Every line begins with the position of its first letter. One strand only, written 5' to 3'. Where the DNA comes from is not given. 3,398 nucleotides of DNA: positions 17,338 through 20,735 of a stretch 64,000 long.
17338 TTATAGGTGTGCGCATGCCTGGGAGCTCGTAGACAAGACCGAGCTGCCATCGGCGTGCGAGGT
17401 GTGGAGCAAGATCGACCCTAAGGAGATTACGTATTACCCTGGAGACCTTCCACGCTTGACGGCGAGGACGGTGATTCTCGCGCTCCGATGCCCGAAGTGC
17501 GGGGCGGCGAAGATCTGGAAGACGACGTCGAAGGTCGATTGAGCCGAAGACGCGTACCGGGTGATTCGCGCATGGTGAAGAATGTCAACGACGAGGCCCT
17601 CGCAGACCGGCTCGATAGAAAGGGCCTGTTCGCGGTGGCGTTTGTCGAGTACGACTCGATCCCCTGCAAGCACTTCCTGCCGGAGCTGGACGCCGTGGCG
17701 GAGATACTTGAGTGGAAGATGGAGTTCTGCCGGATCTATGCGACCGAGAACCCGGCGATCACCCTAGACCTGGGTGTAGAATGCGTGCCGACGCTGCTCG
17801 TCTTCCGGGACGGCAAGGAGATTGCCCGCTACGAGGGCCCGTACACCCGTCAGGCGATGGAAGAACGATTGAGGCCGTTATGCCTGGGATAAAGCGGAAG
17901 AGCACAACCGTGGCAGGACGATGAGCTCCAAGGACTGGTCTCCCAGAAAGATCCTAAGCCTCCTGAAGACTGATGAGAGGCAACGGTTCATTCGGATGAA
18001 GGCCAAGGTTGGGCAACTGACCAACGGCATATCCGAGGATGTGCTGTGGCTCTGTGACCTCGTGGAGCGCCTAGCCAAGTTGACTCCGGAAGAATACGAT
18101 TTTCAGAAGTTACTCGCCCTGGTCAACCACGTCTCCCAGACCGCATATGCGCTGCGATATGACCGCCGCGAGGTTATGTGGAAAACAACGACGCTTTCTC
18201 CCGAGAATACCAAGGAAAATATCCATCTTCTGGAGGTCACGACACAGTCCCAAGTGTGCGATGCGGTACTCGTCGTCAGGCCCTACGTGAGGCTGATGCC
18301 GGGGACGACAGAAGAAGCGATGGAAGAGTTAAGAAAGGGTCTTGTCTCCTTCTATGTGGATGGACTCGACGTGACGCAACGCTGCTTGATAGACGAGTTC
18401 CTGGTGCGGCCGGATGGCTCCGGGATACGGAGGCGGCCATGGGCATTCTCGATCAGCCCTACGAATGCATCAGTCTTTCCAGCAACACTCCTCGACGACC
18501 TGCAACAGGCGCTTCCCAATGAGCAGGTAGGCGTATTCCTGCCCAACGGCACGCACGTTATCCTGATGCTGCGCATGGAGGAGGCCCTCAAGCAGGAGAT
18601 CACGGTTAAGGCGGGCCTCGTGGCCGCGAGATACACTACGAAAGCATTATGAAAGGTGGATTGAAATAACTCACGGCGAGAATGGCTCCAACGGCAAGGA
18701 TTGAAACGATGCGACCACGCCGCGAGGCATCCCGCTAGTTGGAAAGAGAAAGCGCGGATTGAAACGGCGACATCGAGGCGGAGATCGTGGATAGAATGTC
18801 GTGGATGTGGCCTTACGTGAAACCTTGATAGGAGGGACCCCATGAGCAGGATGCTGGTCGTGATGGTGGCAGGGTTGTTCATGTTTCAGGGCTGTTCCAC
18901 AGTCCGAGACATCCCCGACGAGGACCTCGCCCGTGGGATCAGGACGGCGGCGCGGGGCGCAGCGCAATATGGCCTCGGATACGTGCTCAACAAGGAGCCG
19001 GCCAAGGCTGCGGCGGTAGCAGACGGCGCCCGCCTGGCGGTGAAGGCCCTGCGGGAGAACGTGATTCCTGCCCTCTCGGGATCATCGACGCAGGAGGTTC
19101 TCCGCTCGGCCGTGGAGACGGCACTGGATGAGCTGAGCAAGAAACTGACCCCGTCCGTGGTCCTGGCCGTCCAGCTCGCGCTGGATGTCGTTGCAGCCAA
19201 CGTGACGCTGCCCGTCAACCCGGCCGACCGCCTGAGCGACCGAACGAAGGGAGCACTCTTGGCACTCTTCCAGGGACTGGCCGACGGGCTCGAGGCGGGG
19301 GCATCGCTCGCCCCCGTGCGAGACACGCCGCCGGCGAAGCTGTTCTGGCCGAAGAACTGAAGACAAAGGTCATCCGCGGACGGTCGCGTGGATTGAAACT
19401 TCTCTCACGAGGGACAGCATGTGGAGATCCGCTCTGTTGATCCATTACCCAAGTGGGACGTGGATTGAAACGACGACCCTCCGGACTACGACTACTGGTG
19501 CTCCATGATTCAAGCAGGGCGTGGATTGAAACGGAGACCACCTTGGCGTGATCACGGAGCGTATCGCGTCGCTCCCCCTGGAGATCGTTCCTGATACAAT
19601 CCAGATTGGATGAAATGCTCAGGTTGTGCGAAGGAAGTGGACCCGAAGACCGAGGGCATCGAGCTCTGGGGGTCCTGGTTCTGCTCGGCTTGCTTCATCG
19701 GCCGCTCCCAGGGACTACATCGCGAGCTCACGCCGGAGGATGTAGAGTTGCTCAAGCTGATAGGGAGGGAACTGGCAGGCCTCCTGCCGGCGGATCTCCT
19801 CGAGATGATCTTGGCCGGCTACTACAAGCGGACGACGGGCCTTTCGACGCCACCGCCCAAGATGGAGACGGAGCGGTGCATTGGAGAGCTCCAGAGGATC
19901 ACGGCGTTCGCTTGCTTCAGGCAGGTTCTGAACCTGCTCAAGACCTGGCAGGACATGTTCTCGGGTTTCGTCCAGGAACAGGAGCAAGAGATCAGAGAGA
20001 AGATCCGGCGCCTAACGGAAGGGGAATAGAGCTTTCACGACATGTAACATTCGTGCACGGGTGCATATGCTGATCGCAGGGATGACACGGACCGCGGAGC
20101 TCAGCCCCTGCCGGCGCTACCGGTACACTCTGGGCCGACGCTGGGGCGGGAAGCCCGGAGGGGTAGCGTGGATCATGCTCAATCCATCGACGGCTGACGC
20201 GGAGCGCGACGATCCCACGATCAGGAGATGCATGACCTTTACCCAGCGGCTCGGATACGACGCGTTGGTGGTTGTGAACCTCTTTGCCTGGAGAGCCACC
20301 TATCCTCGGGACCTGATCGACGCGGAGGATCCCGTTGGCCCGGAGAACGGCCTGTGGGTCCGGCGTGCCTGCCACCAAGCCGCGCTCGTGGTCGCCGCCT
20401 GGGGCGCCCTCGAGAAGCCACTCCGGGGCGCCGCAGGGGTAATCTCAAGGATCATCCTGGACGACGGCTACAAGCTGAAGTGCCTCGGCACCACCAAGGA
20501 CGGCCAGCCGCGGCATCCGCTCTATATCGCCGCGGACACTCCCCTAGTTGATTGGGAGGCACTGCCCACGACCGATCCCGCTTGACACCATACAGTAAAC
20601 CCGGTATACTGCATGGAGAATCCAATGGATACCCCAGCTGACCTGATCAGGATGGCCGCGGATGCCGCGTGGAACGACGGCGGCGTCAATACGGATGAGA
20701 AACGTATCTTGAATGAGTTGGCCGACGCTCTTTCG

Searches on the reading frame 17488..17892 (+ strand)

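Call 76: search_protein_families(library=pfam, proteins=[window:17488-17892:+], max_evalue=0.01)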
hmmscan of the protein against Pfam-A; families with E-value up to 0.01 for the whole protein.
window:17488-17892:+ (134 aa): 2 families
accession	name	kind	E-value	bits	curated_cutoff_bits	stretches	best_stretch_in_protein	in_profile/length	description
PF00085.26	Thioredoxin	-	1.2e-11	45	23.5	1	32-128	4-101/103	Thioredoxin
PF13098.12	Thioredoxin_2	-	0.0012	19.6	27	1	49-127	9-103/104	Thioredoxin-like domain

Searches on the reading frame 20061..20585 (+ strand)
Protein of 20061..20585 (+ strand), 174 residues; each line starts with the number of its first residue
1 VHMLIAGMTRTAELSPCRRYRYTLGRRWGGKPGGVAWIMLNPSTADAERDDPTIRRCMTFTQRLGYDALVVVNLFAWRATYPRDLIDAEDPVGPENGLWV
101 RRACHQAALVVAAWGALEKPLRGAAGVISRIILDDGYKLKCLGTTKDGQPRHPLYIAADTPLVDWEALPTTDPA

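Call 55: search_protein_families(library=phrogs, proteins=[window:20061-20585:+], max_evalue=0.001)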
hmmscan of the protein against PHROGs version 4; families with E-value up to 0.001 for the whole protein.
window:20061-20585:+ (174 aa): 1 family
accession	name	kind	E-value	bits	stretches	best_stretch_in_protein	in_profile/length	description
phrog_3230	-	unknown function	5.2e-58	196.5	1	7-166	6-164/167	-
